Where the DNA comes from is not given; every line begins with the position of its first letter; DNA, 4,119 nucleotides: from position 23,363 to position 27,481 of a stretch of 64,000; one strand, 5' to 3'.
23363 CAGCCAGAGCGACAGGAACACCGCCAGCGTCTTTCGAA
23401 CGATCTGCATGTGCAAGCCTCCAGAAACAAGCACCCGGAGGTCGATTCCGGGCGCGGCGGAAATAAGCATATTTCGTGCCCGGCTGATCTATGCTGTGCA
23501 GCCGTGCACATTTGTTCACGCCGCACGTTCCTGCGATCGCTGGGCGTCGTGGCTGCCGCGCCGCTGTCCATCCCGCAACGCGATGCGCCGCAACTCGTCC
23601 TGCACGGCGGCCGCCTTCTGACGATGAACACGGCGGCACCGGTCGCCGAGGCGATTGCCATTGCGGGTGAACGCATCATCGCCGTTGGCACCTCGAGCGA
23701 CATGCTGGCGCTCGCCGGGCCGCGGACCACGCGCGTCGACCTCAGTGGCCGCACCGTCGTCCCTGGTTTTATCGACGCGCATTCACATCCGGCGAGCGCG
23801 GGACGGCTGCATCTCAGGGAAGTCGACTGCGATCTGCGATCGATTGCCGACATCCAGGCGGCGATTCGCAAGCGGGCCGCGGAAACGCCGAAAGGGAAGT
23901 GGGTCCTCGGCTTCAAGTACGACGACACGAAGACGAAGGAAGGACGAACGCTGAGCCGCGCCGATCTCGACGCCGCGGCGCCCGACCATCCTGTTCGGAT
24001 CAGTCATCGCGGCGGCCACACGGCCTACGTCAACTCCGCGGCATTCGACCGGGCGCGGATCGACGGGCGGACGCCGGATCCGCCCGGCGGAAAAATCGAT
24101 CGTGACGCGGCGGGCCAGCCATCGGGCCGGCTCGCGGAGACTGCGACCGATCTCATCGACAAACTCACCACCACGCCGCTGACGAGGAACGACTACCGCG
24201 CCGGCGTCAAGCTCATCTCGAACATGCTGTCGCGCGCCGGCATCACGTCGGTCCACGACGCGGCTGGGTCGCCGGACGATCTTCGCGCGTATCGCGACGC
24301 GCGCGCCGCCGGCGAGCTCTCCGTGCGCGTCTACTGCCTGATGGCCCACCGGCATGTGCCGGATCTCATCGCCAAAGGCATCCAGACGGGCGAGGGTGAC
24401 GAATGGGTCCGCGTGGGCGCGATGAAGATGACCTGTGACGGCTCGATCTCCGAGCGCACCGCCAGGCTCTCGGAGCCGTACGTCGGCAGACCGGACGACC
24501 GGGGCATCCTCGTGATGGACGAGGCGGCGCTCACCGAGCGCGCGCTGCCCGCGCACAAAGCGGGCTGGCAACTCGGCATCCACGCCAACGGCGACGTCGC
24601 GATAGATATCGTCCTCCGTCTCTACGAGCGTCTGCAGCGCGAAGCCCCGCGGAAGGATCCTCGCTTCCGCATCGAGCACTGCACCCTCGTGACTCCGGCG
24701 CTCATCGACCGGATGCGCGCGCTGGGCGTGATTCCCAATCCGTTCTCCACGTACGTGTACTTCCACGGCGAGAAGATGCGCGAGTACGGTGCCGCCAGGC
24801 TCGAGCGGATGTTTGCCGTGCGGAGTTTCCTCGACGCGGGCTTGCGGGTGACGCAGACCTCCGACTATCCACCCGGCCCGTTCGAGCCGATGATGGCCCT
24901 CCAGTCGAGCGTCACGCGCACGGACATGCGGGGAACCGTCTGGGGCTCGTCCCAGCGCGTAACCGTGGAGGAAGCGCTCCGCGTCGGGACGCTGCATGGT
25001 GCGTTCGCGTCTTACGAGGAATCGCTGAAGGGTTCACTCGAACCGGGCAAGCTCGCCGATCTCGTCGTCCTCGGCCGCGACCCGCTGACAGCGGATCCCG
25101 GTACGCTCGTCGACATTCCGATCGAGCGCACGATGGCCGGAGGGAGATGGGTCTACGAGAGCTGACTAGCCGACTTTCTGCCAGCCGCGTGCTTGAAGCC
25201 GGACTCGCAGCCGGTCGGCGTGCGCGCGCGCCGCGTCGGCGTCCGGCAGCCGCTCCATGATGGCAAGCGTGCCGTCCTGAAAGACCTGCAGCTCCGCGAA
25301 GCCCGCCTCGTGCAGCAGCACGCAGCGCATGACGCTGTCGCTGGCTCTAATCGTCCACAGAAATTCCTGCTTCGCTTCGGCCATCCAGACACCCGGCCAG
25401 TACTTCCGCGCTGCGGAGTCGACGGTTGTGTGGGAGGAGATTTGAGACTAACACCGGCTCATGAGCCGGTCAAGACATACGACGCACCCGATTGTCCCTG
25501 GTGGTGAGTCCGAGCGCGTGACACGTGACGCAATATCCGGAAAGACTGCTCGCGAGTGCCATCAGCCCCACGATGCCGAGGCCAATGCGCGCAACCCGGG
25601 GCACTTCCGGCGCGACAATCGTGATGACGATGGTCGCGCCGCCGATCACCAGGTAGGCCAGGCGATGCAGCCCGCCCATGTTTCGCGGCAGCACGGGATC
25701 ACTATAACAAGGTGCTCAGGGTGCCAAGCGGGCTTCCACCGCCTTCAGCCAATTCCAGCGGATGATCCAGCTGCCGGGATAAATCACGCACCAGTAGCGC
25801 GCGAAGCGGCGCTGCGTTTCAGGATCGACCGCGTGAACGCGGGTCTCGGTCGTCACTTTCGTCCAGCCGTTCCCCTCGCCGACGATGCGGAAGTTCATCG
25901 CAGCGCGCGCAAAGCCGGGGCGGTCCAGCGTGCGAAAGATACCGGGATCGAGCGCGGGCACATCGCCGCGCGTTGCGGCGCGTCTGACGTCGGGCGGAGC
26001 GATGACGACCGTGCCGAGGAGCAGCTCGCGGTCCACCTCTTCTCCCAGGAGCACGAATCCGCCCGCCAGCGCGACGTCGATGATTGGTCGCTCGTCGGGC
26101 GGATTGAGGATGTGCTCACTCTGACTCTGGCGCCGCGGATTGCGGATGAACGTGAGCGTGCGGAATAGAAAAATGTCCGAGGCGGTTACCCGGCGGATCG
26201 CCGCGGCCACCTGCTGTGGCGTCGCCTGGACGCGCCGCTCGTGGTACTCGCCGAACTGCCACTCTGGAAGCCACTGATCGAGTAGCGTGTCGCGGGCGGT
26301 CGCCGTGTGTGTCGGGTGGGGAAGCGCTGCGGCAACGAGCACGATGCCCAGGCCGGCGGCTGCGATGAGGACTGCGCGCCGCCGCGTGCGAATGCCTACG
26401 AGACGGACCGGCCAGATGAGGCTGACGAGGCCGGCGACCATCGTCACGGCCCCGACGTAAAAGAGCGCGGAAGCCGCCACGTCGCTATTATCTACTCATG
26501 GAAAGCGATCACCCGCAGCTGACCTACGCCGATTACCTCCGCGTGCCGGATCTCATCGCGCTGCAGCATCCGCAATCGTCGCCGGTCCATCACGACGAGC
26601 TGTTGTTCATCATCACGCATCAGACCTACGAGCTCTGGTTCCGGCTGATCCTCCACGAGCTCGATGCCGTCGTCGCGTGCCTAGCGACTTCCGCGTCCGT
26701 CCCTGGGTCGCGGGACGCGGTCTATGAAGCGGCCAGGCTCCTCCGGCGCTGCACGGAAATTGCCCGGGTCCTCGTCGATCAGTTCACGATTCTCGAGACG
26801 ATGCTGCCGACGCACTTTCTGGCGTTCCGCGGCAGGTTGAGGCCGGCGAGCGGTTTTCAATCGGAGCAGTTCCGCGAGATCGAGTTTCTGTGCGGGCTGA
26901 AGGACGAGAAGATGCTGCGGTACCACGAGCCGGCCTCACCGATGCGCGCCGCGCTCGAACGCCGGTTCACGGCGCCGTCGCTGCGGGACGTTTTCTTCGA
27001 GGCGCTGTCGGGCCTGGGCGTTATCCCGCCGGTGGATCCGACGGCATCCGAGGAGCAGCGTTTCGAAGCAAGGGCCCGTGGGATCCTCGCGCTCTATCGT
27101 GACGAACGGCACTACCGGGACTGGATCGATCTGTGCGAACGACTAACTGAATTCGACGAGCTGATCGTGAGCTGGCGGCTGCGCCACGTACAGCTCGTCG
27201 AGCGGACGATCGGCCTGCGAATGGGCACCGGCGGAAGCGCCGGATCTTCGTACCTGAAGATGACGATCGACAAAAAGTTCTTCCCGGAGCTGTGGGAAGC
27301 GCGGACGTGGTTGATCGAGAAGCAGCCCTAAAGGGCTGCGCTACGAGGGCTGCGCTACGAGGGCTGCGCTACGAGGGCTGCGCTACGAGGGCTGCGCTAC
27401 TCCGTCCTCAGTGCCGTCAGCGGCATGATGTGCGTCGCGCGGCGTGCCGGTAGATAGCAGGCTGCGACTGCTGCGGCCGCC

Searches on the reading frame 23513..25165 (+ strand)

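Call 62: search_protein_families(library=pfam, proteins=[window:23513-25165:+], max_evalue=0.00001)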
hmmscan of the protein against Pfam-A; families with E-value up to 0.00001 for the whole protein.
window:23513-25165:+ (550 aa): 2 families
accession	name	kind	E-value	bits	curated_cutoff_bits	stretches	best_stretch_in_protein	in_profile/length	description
PF07969.17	Amidohydro_3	-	4.5e-105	353.3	29.7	1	75-548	3-472/472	Amidohydrolase family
PF01979.26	Amidohydro_1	-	2.9e-14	53.5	25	1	229-547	35-345/345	Amidohydrolase family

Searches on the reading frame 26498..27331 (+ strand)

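Call 62: search_protein_families(library=pfam, proteins=[window:26498-27331:+], max_evalue=0.00001)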
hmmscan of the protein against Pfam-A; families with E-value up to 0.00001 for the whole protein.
window:26498-27331:+ (277 aa): 1 family
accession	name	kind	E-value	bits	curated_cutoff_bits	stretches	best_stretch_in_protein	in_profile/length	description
PF03301.18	Trp_dioxygenase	-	1.2e-59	202.9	34.9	2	8-143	15-150/346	Tryptophan 2,3-dioxygenase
